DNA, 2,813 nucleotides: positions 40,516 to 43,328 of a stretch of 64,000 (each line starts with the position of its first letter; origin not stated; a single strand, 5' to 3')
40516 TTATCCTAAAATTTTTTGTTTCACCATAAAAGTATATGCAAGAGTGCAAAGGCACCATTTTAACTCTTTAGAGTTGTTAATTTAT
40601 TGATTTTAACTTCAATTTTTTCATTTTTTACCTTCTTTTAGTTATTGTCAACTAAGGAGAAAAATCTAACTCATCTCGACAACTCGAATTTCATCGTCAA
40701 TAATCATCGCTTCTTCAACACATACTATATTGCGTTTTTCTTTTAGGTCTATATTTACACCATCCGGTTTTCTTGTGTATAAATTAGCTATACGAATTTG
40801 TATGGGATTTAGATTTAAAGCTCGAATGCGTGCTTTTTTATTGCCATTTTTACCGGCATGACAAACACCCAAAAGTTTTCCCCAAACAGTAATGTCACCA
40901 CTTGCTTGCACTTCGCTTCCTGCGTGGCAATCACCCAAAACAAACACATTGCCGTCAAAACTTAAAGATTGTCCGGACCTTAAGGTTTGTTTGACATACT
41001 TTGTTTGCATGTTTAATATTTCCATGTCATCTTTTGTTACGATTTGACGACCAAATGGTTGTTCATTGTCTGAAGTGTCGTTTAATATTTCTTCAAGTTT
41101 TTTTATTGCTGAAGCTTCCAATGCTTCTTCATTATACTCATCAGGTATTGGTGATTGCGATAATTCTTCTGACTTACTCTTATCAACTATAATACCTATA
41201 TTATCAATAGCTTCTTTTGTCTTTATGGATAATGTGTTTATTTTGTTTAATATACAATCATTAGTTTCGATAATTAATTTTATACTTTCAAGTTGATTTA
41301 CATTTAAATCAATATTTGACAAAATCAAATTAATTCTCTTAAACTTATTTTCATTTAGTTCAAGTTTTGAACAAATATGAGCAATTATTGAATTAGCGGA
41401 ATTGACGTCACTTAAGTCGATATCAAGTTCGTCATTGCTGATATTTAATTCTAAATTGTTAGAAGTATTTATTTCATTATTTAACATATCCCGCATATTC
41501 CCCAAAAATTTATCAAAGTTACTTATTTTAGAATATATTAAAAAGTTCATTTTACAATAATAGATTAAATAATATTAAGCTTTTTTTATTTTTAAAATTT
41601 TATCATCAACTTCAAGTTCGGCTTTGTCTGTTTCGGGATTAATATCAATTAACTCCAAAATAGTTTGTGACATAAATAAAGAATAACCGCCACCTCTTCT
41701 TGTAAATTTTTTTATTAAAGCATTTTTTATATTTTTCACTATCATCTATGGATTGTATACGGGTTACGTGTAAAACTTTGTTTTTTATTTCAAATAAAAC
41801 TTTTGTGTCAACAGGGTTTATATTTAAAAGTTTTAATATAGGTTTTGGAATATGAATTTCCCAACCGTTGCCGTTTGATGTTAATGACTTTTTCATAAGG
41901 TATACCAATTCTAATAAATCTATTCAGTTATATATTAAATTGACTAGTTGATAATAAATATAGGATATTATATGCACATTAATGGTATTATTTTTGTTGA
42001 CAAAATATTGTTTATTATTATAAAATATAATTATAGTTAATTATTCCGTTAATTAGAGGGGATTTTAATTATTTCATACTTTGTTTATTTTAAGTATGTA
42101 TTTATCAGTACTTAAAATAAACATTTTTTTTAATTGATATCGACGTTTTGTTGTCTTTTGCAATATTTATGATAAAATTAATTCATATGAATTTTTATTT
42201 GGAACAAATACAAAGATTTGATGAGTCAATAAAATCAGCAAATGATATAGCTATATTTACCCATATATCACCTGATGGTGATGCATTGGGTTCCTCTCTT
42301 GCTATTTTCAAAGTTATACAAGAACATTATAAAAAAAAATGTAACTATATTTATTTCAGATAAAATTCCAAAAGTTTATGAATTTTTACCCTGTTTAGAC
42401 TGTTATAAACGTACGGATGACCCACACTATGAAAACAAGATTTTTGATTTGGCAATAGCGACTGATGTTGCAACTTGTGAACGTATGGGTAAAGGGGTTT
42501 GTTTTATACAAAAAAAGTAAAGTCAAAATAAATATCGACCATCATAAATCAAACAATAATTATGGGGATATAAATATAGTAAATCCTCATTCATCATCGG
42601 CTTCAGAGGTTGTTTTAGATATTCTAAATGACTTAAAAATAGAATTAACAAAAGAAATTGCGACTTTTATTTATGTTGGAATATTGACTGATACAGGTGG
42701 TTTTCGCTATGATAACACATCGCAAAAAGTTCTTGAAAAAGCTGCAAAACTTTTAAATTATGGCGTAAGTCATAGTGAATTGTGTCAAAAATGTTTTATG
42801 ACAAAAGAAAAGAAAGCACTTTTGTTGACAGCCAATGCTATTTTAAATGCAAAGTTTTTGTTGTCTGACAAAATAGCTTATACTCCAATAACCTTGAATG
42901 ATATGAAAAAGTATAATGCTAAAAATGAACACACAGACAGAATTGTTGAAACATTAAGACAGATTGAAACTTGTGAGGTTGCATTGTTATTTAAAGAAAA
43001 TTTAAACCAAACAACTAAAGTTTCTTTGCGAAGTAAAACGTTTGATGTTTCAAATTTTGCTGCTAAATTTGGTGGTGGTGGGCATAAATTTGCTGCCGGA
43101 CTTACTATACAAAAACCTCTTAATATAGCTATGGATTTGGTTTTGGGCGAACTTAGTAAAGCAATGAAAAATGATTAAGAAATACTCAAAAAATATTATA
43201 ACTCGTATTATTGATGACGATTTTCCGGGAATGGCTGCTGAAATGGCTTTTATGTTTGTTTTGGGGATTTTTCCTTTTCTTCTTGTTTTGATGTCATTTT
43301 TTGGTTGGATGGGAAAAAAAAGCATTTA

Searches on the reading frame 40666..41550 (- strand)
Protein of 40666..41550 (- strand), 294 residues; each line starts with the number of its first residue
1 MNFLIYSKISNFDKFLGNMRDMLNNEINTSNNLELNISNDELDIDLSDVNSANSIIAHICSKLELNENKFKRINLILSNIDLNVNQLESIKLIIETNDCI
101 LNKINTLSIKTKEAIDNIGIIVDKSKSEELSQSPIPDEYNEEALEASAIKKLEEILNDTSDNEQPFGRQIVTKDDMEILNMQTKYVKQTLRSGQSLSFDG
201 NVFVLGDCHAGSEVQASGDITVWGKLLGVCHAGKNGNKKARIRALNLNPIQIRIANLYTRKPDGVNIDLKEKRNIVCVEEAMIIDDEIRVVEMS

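Call 80: find_encoding_contigs(protein=window:40666-41550:-, flank=10000, max_places=10)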
Protein window:40666-41550:- (294 aa): no gene with exactly this product is on record in the collection.

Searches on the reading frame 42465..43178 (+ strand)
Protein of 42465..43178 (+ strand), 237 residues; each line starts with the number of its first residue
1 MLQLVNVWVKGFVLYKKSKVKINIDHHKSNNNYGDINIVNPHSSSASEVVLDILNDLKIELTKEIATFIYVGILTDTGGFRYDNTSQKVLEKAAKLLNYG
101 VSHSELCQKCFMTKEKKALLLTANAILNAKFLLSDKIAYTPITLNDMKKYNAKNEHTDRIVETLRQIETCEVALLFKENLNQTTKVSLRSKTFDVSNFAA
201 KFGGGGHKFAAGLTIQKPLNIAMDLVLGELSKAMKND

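Call 82: find_encoding_contigs(protein=window:42465-43178:+, flank=10000, max_places=10)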
Protein window:42465-43178:+ (237 aa): no gene with exactly this product is on record in the collection.
